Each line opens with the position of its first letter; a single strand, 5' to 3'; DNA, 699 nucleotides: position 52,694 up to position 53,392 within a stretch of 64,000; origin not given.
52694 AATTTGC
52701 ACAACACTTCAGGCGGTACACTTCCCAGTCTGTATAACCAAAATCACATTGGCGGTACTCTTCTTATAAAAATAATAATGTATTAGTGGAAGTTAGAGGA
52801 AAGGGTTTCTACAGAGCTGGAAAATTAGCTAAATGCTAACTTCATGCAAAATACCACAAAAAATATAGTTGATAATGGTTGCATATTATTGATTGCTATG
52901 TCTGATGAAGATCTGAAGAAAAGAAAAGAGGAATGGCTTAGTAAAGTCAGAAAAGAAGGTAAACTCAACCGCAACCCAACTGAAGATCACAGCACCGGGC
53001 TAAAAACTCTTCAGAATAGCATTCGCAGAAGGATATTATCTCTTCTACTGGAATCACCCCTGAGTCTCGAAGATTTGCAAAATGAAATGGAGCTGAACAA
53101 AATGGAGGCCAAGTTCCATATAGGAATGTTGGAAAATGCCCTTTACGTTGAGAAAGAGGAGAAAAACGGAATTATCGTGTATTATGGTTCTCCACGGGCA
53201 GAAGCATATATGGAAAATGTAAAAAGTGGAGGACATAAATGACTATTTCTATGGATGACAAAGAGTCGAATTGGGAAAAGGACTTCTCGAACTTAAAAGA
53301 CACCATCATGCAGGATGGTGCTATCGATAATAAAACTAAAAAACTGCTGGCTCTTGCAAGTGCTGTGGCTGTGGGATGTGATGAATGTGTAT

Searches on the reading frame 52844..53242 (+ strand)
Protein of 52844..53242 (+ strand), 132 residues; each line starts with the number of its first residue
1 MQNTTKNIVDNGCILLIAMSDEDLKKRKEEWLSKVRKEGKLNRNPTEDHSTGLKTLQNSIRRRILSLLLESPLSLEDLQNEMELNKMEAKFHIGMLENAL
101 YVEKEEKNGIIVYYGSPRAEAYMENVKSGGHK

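Call 6: search_protein_families(library=pfam, proteins=[window:52844-53242:+])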
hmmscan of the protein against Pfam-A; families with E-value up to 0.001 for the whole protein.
window:52844-53242:+ (132 aa): 1 family
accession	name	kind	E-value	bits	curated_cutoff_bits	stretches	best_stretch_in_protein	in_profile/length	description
PF01022.26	HTH_5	-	0.00042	20.6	22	1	59-104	2-47/47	Bacterial regulatory protein, arsR family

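Call 22: find_encoding_contigs(protein=window:52844-53242:+, flank=10000, max_places=10)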
Protein window:52844-53242:+ (132 aa): 4 contigs read that carry it; 3 places shown.
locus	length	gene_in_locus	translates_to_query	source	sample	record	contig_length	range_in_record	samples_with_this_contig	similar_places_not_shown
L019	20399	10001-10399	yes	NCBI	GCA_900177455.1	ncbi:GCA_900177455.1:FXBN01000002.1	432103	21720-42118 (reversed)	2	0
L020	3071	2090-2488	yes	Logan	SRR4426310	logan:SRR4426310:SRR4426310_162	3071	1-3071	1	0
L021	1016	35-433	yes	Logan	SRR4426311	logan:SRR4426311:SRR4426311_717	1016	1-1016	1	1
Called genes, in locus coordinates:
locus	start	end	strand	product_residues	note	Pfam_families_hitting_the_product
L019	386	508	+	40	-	-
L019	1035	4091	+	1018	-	PF00580:UvrD-helicase, PF13245:AAA_19, PF13604:AAA_30 (faint), PF13361:UvrD_C, PF13538:UvrD_C_2 (faint), PF12705:PDDEXK_1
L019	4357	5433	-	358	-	PF10117:McrBC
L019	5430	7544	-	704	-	PF28527:DUF8425, PF28530:DUF8426, PF07728:AAA_5, PF28529:McrB_lid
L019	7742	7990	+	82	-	PF12705:PDDEXK_1 (weak)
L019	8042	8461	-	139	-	PF00075:RNase_H, PF13456:RVT_3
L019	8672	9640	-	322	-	-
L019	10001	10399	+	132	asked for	-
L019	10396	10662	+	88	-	PF02627:CMD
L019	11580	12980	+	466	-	-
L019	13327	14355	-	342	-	PF04055:Radical_SAM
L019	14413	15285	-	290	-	PF23960:DUF7289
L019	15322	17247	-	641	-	PF00482:T2SSF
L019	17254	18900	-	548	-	PF23990:PilB3_N, PF00437:T2SSE, PF23989:PilB3_C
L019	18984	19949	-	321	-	PF00348:polyprenyl_synt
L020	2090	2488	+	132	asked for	-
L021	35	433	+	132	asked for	-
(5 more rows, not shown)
